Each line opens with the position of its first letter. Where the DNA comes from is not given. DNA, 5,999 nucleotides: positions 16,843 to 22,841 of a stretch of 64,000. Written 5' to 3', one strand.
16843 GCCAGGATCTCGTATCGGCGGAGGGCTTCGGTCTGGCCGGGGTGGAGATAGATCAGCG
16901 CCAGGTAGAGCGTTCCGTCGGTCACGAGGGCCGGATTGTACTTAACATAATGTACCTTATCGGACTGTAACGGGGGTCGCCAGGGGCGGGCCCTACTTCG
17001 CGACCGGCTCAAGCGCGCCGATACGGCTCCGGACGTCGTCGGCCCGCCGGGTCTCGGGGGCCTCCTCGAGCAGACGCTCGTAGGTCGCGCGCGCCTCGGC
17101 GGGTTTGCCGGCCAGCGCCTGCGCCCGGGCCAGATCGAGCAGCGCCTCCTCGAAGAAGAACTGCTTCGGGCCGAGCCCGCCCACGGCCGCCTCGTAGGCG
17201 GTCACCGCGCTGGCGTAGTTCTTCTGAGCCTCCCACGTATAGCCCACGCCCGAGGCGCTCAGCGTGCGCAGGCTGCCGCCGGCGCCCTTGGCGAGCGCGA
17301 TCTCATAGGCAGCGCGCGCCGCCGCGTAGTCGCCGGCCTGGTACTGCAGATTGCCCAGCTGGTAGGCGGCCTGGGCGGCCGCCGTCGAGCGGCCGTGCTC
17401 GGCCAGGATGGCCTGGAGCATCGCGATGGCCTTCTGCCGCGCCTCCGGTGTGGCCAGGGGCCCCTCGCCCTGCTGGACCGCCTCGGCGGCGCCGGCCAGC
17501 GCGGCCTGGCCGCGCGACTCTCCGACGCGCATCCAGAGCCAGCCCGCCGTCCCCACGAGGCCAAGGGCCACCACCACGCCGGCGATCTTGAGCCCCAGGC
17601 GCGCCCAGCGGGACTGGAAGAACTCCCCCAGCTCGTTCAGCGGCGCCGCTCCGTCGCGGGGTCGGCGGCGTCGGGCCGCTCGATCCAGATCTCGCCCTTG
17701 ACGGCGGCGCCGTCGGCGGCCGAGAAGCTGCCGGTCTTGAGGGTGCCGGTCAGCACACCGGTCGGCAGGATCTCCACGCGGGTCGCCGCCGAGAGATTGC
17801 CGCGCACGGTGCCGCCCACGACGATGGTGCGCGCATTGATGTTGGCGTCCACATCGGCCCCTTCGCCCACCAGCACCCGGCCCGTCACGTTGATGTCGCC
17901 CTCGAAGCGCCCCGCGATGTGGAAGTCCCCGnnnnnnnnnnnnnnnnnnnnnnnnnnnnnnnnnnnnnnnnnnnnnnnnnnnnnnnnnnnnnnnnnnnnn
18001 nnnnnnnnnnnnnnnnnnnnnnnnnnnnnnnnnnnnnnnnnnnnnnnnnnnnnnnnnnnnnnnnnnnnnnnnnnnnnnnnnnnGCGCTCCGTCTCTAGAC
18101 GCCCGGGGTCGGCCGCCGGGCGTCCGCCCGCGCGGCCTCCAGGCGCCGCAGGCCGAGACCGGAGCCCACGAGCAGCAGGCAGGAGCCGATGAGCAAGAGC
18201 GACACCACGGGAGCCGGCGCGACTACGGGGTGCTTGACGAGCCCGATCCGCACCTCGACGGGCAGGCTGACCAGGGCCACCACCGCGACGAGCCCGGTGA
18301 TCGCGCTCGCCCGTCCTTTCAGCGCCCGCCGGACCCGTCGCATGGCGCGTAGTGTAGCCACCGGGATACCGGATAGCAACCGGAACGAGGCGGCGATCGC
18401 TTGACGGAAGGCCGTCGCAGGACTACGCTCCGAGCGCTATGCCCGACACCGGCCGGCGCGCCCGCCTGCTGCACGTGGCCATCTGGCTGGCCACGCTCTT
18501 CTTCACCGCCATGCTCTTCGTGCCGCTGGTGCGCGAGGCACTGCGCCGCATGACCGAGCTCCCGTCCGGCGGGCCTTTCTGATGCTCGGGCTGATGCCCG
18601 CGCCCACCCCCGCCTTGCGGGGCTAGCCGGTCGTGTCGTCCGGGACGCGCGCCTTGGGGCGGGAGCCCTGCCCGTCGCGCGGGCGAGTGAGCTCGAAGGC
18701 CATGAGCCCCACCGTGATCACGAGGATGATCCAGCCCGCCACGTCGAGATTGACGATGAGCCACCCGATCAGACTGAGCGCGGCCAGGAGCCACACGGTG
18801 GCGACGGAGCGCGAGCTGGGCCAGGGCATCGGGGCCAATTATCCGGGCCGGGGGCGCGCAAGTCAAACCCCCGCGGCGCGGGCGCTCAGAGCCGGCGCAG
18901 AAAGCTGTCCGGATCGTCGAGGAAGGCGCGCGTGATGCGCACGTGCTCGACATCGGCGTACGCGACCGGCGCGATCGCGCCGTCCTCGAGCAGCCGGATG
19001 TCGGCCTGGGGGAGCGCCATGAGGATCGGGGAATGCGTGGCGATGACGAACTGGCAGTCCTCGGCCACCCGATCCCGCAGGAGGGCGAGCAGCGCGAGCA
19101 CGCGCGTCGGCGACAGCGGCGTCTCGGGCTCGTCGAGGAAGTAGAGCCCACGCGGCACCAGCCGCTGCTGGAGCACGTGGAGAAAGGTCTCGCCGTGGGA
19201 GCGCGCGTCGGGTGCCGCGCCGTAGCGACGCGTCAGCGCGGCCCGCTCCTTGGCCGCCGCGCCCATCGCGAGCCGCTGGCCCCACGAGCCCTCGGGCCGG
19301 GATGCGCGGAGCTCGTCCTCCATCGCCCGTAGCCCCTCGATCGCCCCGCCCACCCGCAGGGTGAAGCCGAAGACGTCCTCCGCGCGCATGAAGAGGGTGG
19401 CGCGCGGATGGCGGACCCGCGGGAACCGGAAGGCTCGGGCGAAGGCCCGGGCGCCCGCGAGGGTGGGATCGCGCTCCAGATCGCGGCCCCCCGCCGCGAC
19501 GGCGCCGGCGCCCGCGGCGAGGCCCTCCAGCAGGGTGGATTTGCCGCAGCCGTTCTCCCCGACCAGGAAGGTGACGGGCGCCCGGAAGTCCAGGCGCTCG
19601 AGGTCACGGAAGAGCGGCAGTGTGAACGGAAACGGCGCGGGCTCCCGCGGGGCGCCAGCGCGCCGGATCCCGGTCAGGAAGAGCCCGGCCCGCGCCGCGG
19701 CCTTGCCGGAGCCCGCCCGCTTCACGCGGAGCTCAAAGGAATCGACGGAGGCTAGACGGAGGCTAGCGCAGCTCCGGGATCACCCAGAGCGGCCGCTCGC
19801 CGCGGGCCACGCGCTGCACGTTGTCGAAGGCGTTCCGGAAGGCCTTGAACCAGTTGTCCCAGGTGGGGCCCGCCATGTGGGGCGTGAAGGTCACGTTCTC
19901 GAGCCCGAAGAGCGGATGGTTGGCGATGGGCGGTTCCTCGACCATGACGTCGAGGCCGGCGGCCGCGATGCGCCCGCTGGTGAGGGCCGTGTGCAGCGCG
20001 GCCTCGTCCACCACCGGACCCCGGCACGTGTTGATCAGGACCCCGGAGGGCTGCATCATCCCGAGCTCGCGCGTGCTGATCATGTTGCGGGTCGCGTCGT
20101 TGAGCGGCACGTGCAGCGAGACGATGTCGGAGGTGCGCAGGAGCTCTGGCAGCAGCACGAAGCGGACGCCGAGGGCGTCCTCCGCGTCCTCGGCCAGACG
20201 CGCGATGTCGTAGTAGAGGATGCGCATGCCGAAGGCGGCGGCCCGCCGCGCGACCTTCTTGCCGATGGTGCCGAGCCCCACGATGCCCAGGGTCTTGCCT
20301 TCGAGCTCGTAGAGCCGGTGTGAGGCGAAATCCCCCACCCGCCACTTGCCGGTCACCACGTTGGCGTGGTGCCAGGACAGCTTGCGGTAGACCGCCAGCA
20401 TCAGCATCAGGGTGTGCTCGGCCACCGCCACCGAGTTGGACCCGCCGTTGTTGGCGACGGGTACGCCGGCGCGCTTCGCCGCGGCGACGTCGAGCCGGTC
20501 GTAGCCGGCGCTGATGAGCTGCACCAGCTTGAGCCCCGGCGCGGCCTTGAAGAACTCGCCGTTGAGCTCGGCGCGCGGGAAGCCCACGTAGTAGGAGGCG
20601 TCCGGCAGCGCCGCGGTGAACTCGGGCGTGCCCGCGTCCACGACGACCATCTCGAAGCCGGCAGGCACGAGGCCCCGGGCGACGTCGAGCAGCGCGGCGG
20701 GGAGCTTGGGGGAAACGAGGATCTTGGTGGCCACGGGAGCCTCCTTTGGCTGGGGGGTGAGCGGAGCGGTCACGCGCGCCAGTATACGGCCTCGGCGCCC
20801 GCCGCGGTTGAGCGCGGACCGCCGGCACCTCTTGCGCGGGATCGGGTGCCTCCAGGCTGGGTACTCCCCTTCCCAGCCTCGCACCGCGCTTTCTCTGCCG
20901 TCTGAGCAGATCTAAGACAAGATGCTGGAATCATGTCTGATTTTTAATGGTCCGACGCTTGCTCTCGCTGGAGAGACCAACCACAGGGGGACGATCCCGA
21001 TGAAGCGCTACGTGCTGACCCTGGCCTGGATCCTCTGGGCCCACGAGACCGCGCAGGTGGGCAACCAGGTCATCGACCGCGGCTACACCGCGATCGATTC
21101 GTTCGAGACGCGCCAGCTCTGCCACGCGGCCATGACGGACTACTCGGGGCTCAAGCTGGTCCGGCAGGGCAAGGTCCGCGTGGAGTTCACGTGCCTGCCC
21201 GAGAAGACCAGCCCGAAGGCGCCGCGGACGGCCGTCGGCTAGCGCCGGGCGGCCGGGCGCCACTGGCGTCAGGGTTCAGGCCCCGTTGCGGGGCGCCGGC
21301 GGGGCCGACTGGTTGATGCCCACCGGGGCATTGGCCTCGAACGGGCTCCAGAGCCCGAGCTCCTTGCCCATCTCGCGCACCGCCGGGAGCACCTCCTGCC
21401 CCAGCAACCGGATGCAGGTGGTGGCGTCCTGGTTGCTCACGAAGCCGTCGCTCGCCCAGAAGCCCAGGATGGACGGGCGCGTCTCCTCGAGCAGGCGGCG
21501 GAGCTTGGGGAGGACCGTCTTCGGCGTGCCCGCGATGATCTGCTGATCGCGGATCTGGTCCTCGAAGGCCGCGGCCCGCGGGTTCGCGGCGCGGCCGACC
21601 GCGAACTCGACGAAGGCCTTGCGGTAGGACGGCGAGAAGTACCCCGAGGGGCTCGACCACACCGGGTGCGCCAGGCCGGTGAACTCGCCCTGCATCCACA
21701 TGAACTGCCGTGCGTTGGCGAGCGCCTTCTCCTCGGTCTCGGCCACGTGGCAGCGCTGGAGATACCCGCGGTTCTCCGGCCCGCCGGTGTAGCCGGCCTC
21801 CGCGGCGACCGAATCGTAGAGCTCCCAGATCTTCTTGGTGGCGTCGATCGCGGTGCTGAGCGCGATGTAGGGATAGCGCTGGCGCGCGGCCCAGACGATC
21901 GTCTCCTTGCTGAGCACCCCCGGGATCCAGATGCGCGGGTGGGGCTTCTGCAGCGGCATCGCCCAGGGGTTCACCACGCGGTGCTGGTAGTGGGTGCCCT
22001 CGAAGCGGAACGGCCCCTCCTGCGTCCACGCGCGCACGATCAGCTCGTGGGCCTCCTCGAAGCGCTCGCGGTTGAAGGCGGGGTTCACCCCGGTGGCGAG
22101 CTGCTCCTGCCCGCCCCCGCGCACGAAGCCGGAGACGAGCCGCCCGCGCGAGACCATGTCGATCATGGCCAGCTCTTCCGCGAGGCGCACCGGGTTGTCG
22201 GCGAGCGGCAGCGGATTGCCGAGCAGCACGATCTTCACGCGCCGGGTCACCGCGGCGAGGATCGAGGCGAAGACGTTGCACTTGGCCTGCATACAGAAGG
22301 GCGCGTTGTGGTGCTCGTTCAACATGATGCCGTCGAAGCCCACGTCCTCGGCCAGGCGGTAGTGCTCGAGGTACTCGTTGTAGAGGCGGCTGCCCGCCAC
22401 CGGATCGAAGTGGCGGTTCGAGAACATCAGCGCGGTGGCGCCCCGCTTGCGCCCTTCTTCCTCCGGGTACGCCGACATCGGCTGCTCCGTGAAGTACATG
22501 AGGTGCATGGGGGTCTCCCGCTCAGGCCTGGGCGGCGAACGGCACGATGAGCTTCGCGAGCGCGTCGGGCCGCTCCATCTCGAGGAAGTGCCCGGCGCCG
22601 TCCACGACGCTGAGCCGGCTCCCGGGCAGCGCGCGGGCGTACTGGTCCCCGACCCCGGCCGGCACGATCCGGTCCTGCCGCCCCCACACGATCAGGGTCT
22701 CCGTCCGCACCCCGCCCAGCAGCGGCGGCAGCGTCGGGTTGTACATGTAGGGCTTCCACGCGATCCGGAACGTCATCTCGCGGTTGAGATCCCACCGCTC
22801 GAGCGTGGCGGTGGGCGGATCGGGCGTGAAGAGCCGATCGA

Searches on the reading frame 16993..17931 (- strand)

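Call 38: search_protein_families(library=pfam, proteins=[window:16993-17931:-], max_evalue=0.00001)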
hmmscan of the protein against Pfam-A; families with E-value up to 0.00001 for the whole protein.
window:16993-17931:- (312 aa): 5 families
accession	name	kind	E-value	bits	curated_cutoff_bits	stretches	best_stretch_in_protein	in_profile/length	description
PF13174.12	TPR_6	-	3.2e-09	37.3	26.3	0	262-294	1-33/33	Tetratricopeptide repeat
PF14559.12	TPR_19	-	4.3e-09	37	25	1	235-304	3-68/68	Tetratricopeptide repeat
PF07719.23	TPR_2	-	1.2e-08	34.9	27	0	262-293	2-33/34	Tetratricopeptide repeat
PF13432.12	TPR_16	-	1.4e-08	35.5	32.7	1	190-255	1-62/65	Tetratricopeptide repeat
PF09976.15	TPR_21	-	3.3e-06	27.4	25.5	0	116-295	11-180/193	Tetratricopeptide repeat-like domain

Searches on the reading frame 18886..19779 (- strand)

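Call 38: search_protein_families(library=pfam, proteins=[window:18886-19779:-], max_evalue=0.00001)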
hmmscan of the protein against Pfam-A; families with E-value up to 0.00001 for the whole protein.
window:18886-19779:- (297 aa): 4 families
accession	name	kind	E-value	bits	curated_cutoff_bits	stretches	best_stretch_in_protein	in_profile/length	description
PF13304.12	AAA_21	-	3.4e-13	50.7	27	1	203-255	252-304/304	AAA domain, putative AbiEii toxin, Type IV TA system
PF13175.12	AAA_15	-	1.5e-08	35.1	32.1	0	57-87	11-43/374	AAA ATPase domain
PF13476.12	AAA_23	-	6.5e-08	33.9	27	1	57-93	10-45/201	AAA domain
PF02463.25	SMC_N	-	1.3e-07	31.7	40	0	62-87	19-44/220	RecF/RecN/SMC N terminal domain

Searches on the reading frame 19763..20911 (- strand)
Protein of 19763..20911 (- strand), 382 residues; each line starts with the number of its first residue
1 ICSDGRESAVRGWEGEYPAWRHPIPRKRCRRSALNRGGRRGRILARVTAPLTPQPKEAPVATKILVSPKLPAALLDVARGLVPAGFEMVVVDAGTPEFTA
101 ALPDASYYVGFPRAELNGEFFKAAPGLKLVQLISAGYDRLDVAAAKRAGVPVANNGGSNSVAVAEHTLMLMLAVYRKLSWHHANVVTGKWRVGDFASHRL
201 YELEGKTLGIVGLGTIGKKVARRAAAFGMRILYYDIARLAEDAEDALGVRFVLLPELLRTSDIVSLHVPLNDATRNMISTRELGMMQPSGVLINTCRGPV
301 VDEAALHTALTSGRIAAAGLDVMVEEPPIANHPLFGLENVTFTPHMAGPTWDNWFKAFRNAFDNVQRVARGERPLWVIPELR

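Call 38: search_protein_families(library=pfam, proteins=[window:19763-20911:-], max_evalue=0.00001)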
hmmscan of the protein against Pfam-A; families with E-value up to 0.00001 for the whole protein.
window:19763-20911:- (382 aa): 2 families
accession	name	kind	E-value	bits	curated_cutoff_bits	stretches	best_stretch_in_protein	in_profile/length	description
PF02826.25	2-Hacid_dh_C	-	3.5e-63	212.6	25.1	1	168-347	1-178/178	D-isomer specific 2-hydroxyacid dehydrogenase, NAD binding domain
PF00389.36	2-Hacid_dh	-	4.5e-19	68.9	24.6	1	86-377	20-132/134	D-isomer specific 2-hydroxyacid dehydrogenase, catalytic domain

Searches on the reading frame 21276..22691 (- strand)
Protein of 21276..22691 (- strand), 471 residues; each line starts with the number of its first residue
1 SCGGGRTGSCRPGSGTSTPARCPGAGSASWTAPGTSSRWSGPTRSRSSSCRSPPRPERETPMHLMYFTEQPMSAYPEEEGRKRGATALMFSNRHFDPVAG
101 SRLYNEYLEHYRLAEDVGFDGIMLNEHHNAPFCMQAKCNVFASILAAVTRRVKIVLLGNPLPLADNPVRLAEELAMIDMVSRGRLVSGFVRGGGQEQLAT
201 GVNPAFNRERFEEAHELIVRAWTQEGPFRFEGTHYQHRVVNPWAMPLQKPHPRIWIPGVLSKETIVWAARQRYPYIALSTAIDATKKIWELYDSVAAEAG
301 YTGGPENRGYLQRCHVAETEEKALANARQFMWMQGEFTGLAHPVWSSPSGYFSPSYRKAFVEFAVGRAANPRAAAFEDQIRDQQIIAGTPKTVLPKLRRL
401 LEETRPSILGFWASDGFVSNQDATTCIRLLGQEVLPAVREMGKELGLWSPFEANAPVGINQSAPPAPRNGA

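Call 38: search_protein_families(library=pfam, proteins=[window:21276-22691:-], max_evalue=0.00001)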
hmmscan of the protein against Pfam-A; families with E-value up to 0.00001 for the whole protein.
window:21276-22691:- (471 aa): 1 family
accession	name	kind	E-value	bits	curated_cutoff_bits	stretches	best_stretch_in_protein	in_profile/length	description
PF00296.26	Bac_luciferase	-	3.6e-44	151.8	27.9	1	97-403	15-309/314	Luciferase-like monooxygenase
